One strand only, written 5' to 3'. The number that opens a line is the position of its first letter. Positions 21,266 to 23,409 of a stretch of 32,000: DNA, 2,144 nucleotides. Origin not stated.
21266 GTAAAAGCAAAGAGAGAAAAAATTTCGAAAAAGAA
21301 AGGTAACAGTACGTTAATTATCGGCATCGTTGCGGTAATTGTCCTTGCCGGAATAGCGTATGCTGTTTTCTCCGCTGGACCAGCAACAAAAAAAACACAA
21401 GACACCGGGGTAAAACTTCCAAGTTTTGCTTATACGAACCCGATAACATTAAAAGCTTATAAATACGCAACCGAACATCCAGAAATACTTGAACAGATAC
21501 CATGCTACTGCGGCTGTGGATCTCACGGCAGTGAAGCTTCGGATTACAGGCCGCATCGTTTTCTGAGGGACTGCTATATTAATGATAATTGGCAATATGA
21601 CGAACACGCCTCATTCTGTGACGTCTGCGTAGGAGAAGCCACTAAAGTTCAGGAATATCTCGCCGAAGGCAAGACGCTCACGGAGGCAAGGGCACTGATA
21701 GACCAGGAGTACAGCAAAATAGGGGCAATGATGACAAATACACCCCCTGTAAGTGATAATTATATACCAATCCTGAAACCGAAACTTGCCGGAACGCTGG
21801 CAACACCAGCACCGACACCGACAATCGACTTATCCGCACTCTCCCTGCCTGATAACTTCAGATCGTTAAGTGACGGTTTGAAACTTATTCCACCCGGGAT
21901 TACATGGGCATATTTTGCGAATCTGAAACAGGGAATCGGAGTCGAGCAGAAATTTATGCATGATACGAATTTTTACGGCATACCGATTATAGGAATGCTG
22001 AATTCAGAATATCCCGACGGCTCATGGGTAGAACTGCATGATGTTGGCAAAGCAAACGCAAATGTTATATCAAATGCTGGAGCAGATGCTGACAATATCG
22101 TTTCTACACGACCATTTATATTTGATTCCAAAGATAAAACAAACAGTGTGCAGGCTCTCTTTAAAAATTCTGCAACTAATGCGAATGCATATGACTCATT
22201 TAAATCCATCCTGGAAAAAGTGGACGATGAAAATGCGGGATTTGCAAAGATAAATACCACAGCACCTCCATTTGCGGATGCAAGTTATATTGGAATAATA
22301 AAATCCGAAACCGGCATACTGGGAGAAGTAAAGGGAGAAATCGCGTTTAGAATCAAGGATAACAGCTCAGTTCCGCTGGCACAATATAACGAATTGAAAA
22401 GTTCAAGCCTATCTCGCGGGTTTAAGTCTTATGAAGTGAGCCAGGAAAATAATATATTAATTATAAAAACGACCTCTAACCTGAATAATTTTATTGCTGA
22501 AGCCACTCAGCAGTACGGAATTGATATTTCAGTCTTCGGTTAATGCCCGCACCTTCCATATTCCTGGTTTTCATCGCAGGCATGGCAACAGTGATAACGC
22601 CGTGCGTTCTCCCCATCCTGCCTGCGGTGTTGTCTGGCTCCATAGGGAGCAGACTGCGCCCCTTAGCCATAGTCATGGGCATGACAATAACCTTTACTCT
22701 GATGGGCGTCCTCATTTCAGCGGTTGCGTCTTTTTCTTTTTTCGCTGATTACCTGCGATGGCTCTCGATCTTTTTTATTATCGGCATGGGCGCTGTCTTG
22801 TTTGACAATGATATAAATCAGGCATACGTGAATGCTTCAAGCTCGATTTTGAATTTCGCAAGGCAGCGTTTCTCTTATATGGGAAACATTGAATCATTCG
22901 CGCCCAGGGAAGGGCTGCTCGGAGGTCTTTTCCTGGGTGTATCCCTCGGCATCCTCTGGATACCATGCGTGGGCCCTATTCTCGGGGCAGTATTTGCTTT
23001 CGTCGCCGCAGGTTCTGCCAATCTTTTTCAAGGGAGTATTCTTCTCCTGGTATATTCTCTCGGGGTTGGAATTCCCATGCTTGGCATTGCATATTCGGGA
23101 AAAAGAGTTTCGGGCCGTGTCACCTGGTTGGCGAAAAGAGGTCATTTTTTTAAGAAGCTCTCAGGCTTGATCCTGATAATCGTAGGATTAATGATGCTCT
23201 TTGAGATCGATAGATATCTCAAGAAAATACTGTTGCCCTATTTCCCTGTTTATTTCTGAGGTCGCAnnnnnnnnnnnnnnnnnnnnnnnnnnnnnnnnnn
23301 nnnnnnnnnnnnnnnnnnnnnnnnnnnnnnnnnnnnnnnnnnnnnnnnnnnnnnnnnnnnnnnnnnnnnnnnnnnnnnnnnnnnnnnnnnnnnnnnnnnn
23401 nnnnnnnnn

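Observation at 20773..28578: Two-module extracytoplasmic thiol-redox / cytochrome c maturation island with non-canonical partners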

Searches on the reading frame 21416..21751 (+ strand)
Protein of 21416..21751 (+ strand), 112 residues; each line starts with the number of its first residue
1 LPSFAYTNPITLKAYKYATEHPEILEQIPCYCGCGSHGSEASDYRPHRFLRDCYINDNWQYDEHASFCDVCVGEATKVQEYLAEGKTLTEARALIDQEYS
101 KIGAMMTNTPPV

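Call 56: search_dna_similar(query=window:21416-21751:+, collection=plasmids, mode=protein, max_evalue=0.001, max_rows=30)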
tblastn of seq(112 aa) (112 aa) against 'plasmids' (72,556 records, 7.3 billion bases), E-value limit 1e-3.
Records with a match: 23; places in all: 26; records where one place covers at least 80% of the query: 23.
Best place of each record, by identity: <60% 23.
By first word of the organism name: Priestia 12; Bacillus 6; Exiguobacterium 2; Paenibacillus 1; Thermomicrobium 1; Geobacillus 1.
By predicted mobility (MOB-suite, as given by PLSDB): non-mobilizable 18; mobilizable 3; conjugative 2.
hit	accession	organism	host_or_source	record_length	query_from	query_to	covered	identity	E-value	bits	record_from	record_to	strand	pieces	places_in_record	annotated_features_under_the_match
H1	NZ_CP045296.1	Paenibacillus cellulositrophicus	cell culture,Thai soil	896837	1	100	89%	37.6%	3e-13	71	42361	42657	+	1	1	PCYCGC domain-containing protein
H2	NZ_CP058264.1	Priestia megaterium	cell culture,potash salt dump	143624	1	112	100%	33.1%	1e-10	63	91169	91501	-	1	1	PCYCGC motif-containing (lipo)protein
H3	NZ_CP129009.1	Priestia aryabhattai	mixed culture,sea water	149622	1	112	100%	33.1%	1e-10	63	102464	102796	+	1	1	PCYCGC motif-containing (lipo)protein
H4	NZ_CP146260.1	Priestia megaterium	Nicotiana tabacum L.,Cell ...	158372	1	112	100%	33.1%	1e-10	63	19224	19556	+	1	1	PCYCGC motif-containing (lipo)protein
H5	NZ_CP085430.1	Priestia megaterium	single cell,soil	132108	1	112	100%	33.1%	1e-10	63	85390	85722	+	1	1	PCYCGC motif-containing (lipo)protein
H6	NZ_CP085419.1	Priestia megaterium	single cell,soil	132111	1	112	100%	33.1%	1e-10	63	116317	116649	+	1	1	PCYCGC motif-containing (lipo)protein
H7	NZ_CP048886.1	Priestia megaterium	culture,agricultural soil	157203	1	112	100%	33.1%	1e-10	63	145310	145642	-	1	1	PCYCGC motif-containing (lipo)protein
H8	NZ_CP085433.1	Priestia megaterium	single cell,soil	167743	1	112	100%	33.1%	1e-10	63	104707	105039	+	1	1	PCYCGC motif-containing (lipo)protein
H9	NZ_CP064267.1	Bacillus pseudomycoides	cell culture,Zoo wolf area soil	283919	1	110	98%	33.6%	2e-8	57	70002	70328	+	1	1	PCYCGC domain-containing protein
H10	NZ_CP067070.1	Bacillus sp. HNR-4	rice,cell culture,seed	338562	1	110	98%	33.3%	1e-7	55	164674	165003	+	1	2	PCYCGC motif-containing (lipo)protein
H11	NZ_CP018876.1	Priestia megaterium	Camellia oleifera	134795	1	112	100%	32.2%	7e-9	59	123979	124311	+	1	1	PCYCGC motif-containing (lipo)protein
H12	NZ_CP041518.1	Priestia aryabhattai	cell culture,soil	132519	1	112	100%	32.2%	7e-9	59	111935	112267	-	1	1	PCYCGC motif-containing (lipo)protein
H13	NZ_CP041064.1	Priestia megaterium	cell culture,soil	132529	1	112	100%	32.2%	7e-9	59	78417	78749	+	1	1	PCYCGC motif-containing (lipo)protein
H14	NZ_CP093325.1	Bacillus sp. N5-665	whole organism,peat soil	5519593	1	110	98%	32.5%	8e-8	56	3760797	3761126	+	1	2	none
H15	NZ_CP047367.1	Bacillus nitratireducens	Solanum lycopersicum L.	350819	1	110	98%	32.5%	7e-8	56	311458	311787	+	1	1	PCYCGC motif-containing (lipo)protein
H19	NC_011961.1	Thermomicrobium roseum DSM 5159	-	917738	2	110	97%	31.6%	6e-8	56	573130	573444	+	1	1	PCYCGC motif-containing (lipo)protein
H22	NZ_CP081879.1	Exiguobacterium acetylicum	Environment,soil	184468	1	110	98%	29.3%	2e-8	57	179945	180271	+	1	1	PCYCGC motif-containing (lipo)protein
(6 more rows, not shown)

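Call 57: get_annotated_region(hit=H2, flank=6000)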
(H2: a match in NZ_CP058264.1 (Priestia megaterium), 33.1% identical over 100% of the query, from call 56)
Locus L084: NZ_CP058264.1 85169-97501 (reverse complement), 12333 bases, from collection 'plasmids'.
description: Priestia megaterium strain BIM B-1314D plasmid pBM-Cp-1-2, complete sequence
organism: Priestia megaterium (NCBI taxid 1404)
taxonomy: Bacteria; Bacillota; Bacilli; Bacillales; Bacillaceae; Priestia; Priestia megaterium
host: -; source: cell culture,potash salt dump; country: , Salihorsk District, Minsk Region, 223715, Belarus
typing (MOB-suite, as given by PLSDB): non-mobilizable; replicon rep_cluster_385
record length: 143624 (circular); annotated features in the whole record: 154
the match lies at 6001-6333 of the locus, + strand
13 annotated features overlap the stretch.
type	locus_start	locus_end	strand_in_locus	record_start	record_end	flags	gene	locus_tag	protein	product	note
CDS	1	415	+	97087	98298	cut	-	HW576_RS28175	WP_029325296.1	Ger(x)C family spore germination protein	-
CDS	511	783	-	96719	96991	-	-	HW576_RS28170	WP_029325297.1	HU family DNA-binding protein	GO:0030261 - chromosome condensation [Evidence IEA]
CDS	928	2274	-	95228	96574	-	brnQ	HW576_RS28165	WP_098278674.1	branched-chain amino acid transport system II carrier protein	GO:0015803 - branched-chain amino acid transport [Evidence IEA]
CDS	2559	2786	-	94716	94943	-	-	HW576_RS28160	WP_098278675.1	hypothetical protein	-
CDS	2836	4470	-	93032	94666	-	-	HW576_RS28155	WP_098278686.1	APC family permease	-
CDS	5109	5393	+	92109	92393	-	-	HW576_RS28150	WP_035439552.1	AbrB/MazE/SpoVT family DNA-binding domain-containing protein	-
CDS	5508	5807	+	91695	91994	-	-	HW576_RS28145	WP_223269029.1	hypothetical protein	-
CDS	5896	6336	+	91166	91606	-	-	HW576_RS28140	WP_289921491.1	PCYCGC motif-containing (lipo)protein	-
CDS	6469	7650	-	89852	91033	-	-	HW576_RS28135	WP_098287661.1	YhgE/Pip family protein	-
CDS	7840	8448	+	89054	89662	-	-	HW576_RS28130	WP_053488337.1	TetR/AcrR family transcriptional regulator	GO:0006355 - regulation of DNA-templated transcription [Evidence IEA]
CDS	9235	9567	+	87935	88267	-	-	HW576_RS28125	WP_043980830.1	carboxymuconolactone decarboxylase family protein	-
CDS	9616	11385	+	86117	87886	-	-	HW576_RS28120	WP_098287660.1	fatty acyl-AMP ligase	-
CDS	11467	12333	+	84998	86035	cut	-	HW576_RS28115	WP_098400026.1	NAD(P)/FAD-dependent oxidoreductase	-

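Call 58: get_annotated_region(hit=H19, flank=7000)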
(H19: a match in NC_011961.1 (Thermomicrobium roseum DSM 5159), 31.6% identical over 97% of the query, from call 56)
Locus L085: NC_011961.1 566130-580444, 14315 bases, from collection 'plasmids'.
description: Thermomicrobium roseum DSM 5159 plasmid unnamed, complete sequence
organism: Thermomicrobium roseum DSM 5159 (NCBI taxid 309801)
taxonomy: Bacteria; Thermomicrobiota; Thermomicrobia; Thermomicrobiales; Thermomicrobiaceae; Thermomicrobium; Thermomicrobium roseum; Thermomicrobium roseum DSM 5159
host: -; source: -; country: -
typing (MOB-suite, as given by PLSDB): non-mobilizable
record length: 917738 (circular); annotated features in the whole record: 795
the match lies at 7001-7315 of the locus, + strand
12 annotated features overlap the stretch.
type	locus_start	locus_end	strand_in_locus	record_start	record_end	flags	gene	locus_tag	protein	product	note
CDS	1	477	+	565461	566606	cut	-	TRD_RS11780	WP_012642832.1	hypothetical protein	-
CDS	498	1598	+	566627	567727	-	-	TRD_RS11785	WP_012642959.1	Xaa-Pro peptidase family protein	GO:0006508 - proteolysis [Evidence IEA]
CDS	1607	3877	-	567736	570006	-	-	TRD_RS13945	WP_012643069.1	diguanylate cyclase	-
CDS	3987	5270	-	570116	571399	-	-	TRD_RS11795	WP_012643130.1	MFS transporter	GO:0055085 - transmembrane transport [Evidence IEA]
CDS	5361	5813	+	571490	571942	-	-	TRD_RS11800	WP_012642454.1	hypothetical protein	-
CDS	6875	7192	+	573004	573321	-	-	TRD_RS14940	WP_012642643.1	PCYCGC motif-containing (lipo)protein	-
CDS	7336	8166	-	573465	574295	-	-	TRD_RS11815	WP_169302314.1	DegV family protein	-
CDS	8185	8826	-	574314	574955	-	-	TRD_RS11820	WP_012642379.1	glycerol-3-phosphate acyltransferase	GO:0006654 - phosphatidic acid biosynthetic process [Evidence IEA]; GO:0008654 - phospholipid biosynthetic process ...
CDS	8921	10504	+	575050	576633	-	-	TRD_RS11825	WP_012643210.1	DAK2 domain-containing protein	-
CDS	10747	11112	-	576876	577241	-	-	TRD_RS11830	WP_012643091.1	hypothetical protein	-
CDS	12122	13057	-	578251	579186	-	-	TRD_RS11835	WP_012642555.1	U32 family peptidase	-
CDS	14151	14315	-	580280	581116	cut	-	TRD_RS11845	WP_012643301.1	MBL fold metallo-hydrolase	-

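Call 59: get_annotated_region(hit=H1, flank=6000)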
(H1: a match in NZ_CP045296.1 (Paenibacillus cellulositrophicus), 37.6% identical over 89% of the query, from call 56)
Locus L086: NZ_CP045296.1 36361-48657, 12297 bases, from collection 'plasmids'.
description: Paenibacillus cellulositrophicus strain KACC 16577 plasmid unnamed1, complete sequence
organism: Paenibacillus cellulositrophicus (NCBI taxid 562959)
taxonomy: Bacteria; Bacillota; Bacilli; Bacillales; Paenibacillaceae; Paenibacillus; Paenibacillus cellulositrophicus
host: -; source: cell culture,Thai soil; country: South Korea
typing (MOB-suite, as given by PLSDB): non-mobilizable
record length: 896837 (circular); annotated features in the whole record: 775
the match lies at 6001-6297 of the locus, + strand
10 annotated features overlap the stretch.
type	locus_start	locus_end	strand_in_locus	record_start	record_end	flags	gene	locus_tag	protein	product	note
CDS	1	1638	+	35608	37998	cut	-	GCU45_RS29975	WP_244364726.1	helix-turn-helix domain-containing protein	GO:0006355 - regulation of DNA-templated transcription [Evidence IEA]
CDS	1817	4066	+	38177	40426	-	-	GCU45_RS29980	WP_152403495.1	heavy metal translocating P-type ATPase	-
CDS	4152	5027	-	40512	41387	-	-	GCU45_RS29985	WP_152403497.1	hypothetical protein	-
CDS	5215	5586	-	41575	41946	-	-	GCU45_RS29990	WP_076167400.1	metalloregulator ArsR/SmtB family transcription factor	GO:0006355 - regulation of DNA-templated transcription [Evidence IEA]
CDS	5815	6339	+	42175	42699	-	-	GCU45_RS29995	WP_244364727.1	PCYCGC domain-containing protein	-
CDS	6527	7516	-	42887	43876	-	-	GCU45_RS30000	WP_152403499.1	aldo/keto reductase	-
CDS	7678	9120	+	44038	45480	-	-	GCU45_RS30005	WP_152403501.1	serine hydrolase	-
CDS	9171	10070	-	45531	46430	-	-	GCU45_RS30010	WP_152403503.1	AraC family transcriptional regulator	GO:0006355 - regulation of DNA-templated transcription [Evidence IEA]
CDS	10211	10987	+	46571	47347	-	-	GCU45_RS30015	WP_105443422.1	phytanoyl-CoA dioxygenase family protein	-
CDS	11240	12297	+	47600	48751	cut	-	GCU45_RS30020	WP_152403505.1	substrate-binding domain-containing protein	-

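Call 60: get_annotated_region(hit=H9, flank=5000)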
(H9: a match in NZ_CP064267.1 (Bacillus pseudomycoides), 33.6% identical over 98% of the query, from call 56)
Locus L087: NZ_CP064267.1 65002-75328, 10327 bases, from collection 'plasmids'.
description: Bacillus pseudomycoides strain N451-2 plasmid pN451-2.1, complete sequence
organism: Bacillus pseudomycoides (NCBI taxid 64104)
taxonomy: Bacteria; Bacillota; Bacilli; Bacillales; Bacillaceae; Bacillus; Bacillus pseudomycoides
host: -; source: cell culture,Zoo wolf area soil; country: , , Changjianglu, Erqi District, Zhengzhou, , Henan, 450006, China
typing (MOB-suite, as given by PLSDB): non-mobilizable
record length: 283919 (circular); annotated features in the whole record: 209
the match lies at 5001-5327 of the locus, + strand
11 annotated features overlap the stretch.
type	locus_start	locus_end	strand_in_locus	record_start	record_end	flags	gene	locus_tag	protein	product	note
CDS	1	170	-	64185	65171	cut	arsB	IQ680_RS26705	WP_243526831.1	ACR3 family arsenite efflux transporter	-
CDS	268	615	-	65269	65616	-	-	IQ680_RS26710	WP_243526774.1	metalloregulator ArsR/SmtB family transcription factor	GO:0006355 - regulation of DNA-templated transcription [Evidence IEA]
CDS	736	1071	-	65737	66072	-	-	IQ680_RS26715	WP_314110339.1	NAD(P)-binding domain-containing protein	-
CDS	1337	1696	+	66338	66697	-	-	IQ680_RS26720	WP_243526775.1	metalloregulator ArsR/SmtB family transcription factor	GO:0006355 - regulation of DNA-templated transcription [Evidence IEA]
CDS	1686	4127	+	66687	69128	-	-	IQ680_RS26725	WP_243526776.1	heavy metal translocating P-type ATPase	-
CDS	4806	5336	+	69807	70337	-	-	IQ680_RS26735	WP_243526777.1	PCYCGC domain-containing protein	-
CDS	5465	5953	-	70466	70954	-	-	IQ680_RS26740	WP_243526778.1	arsinothricin resistance N-acetyltransferase ArsN1 family A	-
CDS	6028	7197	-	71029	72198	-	-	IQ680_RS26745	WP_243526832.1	MFS transporter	GO:0055085 - transmembrane transport [Evidence IEA]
CDS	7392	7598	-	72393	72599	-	-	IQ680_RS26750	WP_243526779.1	hypothetical protein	-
CDS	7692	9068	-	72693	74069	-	-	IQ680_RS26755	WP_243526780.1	FAD-dependent oxidoreductase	-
CDS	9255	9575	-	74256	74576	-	-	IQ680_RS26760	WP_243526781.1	metalloregulator ArsR/SmtB family transcription factor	GO:0006355 - regulation of DNA-templated transcription [Evidence IEA]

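Call 61: get_annotated_region(hit=H22, flank=5000)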
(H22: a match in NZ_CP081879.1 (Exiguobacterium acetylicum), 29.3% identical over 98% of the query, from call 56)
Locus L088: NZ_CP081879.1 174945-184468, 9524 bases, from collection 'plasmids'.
description: Exiguobacterium acetylicum strain UTDF19-27C plasmid p1-UTDF19-27C, complete sequence
organism: Exiguobacterium acetylicum (NCBI taxid 41170)
taxonomy: Bacteria; Bacillota; Bacilli; Bacillales; ; Exiguobacterium; Exiguobacterium acetylicum
host: -; source: Environment,soil; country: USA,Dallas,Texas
typing (MOB-suite, as given by PLSDB): mobilizable; relaxase MOBP
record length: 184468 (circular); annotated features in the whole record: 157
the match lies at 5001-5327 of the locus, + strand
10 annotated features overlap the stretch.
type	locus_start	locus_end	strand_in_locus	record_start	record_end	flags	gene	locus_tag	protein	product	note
CDS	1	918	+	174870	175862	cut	-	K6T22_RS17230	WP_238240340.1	DNA/RNA non-specific endonuclease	-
CDS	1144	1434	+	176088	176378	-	-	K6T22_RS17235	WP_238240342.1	YolD-like family protein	-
CDS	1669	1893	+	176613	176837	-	-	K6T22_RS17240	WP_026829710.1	type II toxin-antitoxin system RelB family antitoxin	-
CDS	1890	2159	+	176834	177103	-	-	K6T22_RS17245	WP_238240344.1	type II toxin-antitoxin system RelE/ParE family toxin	GO:0030541 - plasmid partitioning [Evidence IEA]; GO:0051290 - protein heterotetramerization [Evidence IEA]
CDS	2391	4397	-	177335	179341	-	-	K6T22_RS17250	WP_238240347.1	heavy metal translocating P-type ATPase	-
CDS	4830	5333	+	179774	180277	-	-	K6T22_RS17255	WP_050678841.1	PCYCGC motif-containing (lipo)protein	-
CDS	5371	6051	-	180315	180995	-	-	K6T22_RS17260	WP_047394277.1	response regulator transcription factor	GO:0000160 - phosphorelay signal transduction system [Evidence IEA]; GO:0006355 - regulation of DNA-templated ...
CDS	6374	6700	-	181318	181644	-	-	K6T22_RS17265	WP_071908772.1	four-helix bundle copper-binding protein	-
CDS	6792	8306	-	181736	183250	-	-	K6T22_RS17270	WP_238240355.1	multicopper oxidase domain-containing protein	-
CDS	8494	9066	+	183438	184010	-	-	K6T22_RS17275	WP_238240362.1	YdhK family protein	-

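Call 62: get_annotated_region(hit=H15, flank=5000)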
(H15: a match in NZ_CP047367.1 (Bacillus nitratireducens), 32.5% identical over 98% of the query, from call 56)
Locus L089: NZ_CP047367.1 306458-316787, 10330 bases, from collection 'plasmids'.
description: Bacillus nitratireducens strain BM02 plasmid pBM02-1, complete sequence
organism: Bacillus nitratireducens (NCBI taxid 2026193)
taxonomy: Bacteria; Bacillota; Bacilli; Bacillales; Bacillaceae; Bacillus; Bacillus nitratireducens
host: -; source: Solanum lycopersicum L.; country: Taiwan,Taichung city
typing (MOB-suite, as given by PLSDB): conjugative; relaxase MOBP; mating-pair formation MPF_T
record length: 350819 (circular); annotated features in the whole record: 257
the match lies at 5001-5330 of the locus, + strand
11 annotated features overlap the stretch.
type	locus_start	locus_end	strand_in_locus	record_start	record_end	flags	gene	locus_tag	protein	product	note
CDS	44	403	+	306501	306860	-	-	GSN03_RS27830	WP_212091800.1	metalloregulator ArsR/SmtB family transcription factor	GO:0006355 - regulation of DNA-templated transcription [Evidence IEA]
CDS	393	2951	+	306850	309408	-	-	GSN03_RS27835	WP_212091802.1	cation-translocating P-type ATPase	-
CDS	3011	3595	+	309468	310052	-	-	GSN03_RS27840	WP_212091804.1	SCO family protein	-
CDS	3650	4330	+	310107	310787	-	-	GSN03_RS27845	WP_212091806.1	DsbA family protein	-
CDS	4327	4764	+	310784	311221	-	-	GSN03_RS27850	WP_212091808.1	disulfide oxidoreductase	GO:0006457 - protein folding [Evidence IEA]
CDS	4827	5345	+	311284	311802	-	-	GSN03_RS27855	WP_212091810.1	PCYCGC motif-containing (lipo)protein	-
CDS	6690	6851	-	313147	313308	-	-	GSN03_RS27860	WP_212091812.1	hypothetical protein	-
CDS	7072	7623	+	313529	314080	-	-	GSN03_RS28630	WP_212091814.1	exosporium leader peptide-containing protein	-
CDS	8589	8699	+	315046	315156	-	-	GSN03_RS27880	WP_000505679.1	YjcZ family sporulation protein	-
CDS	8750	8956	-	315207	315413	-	-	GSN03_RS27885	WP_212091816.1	hypothetical protein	-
CDS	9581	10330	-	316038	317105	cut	-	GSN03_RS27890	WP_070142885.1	phosphotransferase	-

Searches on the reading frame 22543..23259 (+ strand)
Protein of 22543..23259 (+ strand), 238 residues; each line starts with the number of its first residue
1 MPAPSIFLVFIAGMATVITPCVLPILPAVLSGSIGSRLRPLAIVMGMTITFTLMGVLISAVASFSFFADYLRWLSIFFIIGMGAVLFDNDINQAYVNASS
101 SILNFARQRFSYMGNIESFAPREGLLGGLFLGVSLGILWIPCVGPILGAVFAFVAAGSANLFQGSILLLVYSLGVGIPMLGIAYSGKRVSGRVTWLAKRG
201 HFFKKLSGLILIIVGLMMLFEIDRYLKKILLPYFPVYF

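Call 3: search_protein_families(library=pfam, proteins=[window:22543-23259:+], max_evalue=0.01)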
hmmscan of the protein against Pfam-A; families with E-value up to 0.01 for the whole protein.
window:22543-23259:+ (238 aa): 3 families
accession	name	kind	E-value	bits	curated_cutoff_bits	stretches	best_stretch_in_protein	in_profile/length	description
PF02683.22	DsbD_TM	-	4.4e-10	39.7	27.1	1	6-219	5-215/219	Cytochrome C biogenesis protein transmembrane domain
PF13386.12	DsbD_2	-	2.1e-09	38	24.9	1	9-216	2-198/199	Cytochrome C biogenesis protein transmembrane region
PF05052.17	MerE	-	0.0055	17.1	22.8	0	14-50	23-60/75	MerE protein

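Call 4: search_protein_families(library=ncbifam, proteins=[window:22543-23259:+], max_evalue=0.01)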
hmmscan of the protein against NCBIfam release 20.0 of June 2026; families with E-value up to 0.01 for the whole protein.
window:22543-23259:+ (238 aa): 2 families
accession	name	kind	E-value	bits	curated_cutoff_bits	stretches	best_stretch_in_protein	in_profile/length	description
NF001419.0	PRK00293.1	subfamily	7.2e-12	44.7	330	1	5-221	171-384/574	protein-disulfide reductase DsbD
NF045694.1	seleno_TsoB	exception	3.7e-10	38.5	805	1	7-215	186-387/572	rhodanese/DsbD fusion-like selenoprotein TsoB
